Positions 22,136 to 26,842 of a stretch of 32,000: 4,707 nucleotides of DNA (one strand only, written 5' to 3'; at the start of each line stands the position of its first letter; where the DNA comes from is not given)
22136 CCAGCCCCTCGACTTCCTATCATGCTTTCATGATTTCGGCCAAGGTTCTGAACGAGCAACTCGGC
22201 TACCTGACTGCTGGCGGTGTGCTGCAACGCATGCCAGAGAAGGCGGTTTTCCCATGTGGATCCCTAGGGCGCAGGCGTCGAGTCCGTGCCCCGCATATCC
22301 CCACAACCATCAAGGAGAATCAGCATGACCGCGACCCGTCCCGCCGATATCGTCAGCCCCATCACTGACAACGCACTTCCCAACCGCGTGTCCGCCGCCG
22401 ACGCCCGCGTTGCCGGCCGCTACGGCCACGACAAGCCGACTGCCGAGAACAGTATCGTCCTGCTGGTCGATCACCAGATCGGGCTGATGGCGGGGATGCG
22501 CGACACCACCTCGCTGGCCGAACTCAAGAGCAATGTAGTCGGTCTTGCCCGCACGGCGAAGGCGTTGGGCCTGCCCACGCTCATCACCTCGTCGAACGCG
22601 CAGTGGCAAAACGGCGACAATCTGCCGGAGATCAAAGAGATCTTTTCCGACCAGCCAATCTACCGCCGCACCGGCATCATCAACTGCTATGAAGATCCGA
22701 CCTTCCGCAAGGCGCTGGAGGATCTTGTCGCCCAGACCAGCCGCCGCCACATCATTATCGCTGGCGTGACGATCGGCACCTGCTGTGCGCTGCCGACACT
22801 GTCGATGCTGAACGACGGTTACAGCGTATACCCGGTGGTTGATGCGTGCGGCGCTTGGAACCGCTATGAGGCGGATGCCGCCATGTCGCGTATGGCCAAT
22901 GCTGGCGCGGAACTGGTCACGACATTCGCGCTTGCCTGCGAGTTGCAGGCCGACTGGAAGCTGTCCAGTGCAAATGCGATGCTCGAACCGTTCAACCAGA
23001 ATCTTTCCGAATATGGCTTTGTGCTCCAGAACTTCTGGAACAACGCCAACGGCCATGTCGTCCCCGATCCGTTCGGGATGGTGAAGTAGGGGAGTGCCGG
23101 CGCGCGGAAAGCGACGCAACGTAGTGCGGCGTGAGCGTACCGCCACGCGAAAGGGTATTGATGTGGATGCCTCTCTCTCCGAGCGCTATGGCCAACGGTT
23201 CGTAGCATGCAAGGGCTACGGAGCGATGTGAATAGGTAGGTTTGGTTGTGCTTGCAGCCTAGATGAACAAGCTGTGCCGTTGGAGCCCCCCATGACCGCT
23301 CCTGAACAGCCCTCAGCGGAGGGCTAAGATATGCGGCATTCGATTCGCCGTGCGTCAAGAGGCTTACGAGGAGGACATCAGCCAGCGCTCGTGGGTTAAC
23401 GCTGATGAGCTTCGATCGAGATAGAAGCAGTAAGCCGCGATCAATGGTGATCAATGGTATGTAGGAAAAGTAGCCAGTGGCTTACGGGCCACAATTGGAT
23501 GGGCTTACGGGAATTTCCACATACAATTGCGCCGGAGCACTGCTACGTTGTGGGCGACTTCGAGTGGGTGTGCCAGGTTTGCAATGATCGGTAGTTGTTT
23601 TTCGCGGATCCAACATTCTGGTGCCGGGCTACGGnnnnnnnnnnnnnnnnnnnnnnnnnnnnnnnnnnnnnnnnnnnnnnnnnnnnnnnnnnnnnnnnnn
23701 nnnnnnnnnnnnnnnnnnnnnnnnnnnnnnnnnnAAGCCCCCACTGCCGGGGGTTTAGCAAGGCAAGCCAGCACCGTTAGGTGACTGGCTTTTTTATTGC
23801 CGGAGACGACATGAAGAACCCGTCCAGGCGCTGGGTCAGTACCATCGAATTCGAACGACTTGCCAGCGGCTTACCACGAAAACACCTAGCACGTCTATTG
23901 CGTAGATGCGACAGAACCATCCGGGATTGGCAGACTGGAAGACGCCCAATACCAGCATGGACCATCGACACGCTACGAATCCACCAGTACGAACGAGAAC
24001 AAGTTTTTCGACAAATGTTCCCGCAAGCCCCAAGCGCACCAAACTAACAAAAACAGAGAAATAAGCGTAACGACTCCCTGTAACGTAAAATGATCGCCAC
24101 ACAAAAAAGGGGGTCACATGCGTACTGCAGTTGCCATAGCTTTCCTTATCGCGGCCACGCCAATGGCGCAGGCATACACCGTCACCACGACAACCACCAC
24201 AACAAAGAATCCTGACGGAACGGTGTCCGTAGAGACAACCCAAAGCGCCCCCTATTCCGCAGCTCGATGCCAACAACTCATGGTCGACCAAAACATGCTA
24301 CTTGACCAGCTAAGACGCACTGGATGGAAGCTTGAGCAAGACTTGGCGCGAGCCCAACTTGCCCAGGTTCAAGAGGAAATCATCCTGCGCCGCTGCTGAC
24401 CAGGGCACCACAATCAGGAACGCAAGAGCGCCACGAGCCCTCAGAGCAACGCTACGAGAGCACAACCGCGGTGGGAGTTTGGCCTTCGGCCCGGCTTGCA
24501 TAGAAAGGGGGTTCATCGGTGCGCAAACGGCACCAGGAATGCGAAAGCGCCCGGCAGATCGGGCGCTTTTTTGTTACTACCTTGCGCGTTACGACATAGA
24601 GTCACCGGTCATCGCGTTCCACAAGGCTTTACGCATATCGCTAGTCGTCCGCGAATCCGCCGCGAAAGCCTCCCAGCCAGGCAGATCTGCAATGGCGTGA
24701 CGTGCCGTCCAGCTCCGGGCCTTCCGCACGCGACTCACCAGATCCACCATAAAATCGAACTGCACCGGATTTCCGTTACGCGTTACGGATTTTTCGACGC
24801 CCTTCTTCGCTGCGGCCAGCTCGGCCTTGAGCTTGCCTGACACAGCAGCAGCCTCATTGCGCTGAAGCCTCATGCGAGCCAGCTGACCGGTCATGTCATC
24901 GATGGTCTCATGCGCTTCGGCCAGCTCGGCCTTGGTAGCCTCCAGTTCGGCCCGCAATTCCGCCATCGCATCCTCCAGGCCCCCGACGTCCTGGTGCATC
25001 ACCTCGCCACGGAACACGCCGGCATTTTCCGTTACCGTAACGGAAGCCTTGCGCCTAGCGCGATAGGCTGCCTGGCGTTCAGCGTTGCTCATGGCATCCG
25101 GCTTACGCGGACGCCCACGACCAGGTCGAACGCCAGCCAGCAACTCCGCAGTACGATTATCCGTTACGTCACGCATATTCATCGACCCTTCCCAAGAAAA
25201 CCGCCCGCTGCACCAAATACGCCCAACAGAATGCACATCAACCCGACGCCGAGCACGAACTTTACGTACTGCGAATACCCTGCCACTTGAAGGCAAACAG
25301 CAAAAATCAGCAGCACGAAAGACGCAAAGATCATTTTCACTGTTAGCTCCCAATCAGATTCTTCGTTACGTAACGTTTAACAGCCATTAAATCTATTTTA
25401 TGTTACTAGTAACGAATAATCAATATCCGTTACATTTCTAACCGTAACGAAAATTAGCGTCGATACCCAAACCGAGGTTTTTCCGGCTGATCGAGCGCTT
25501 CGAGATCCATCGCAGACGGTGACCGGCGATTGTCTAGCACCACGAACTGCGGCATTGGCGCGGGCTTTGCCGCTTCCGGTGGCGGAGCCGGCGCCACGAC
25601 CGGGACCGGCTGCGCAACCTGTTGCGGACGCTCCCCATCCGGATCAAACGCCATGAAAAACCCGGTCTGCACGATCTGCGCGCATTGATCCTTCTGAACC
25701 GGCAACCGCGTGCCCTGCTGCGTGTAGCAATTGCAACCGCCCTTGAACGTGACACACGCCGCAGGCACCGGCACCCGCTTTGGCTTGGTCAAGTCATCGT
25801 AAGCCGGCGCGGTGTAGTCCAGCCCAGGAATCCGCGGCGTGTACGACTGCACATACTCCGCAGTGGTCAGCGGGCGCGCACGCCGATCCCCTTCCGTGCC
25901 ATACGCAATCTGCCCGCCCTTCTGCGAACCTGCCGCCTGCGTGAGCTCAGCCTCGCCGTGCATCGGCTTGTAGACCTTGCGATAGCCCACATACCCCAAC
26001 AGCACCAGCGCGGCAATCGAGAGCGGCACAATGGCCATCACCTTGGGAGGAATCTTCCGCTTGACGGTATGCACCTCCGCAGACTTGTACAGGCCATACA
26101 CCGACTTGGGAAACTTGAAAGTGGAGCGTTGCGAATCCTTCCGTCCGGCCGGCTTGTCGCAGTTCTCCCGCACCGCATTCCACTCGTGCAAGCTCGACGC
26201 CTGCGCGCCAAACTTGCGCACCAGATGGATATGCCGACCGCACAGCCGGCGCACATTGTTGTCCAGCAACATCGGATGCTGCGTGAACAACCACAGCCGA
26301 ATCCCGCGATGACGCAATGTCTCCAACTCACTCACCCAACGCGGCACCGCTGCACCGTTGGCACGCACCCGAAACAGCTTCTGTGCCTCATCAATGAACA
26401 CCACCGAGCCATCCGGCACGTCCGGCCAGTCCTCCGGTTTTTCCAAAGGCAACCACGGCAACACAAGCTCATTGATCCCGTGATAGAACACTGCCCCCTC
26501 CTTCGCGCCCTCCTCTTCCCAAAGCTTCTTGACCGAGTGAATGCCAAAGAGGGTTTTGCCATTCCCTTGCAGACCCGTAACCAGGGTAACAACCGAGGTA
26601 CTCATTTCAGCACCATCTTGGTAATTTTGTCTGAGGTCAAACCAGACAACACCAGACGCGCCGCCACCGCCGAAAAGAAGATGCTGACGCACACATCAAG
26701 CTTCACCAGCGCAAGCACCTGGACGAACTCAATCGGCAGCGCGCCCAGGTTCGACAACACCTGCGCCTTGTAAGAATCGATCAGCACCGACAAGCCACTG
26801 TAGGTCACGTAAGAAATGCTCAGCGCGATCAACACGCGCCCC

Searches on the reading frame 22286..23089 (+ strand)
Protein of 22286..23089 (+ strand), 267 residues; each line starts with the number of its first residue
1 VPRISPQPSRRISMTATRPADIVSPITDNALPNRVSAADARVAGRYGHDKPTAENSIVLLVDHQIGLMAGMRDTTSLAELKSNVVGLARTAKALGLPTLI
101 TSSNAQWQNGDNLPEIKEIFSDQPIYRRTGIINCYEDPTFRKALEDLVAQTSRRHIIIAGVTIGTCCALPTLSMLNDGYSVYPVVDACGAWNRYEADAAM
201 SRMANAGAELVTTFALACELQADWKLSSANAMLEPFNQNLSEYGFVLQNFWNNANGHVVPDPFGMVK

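Call 34: search_protein_families(library=pfam, proteins=[window:22286-23089:+], max_evalue=0.001)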
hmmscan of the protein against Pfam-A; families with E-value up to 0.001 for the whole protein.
window:22286-23089:+ (267 aa): 1 family
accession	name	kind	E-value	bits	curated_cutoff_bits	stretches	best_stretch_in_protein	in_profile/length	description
PF00857.26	Isochorismatase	-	1.6e-16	61.3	27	1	57-213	2-173/175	Isochorismatase domain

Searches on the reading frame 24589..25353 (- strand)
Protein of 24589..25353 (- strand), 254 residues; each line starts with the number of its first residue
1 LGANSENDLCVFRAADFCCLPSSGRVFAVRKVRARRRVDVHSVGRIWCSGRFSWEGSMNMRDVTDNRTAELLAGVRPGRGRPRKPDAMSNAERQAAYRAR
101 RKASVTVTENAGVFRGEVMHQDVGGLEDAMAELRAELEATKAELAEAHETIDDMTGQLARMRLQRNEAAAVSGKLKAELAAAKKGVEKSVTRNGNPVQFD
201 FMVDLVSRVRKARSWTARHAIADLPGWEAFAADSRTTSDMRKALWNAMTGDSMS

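Call 34: search_protein_families(library=pfam, proteins=[window:24589-25353:-], max_evalue=0.001)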
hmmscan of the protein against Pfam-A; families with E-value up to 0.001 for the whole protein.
window:24589-25353:- (254 aa): 1 family
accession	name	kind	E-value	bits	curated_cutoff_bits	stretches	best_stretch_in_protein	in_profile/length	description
PF20882.2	Sos7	-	0.00059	20.4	27.3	0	118-160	31-73/75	Kinetochore protein Sos7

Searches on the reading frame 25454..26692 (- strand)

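Call 34: search_protein_families(library=pfam, proteins=[window:25454-26692:-], max_evalue=0.001)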
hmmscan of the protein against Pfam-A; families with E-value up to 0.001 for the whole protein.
window:25454-26692:- (412 aa): 1 family
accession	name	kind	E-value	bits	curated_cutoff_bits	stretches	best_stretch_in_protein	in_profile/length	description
PF05707.18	Zot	-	8.9e-15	55.1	20.3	1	90-206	78-194/197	Zonular occludens toxin (Zot)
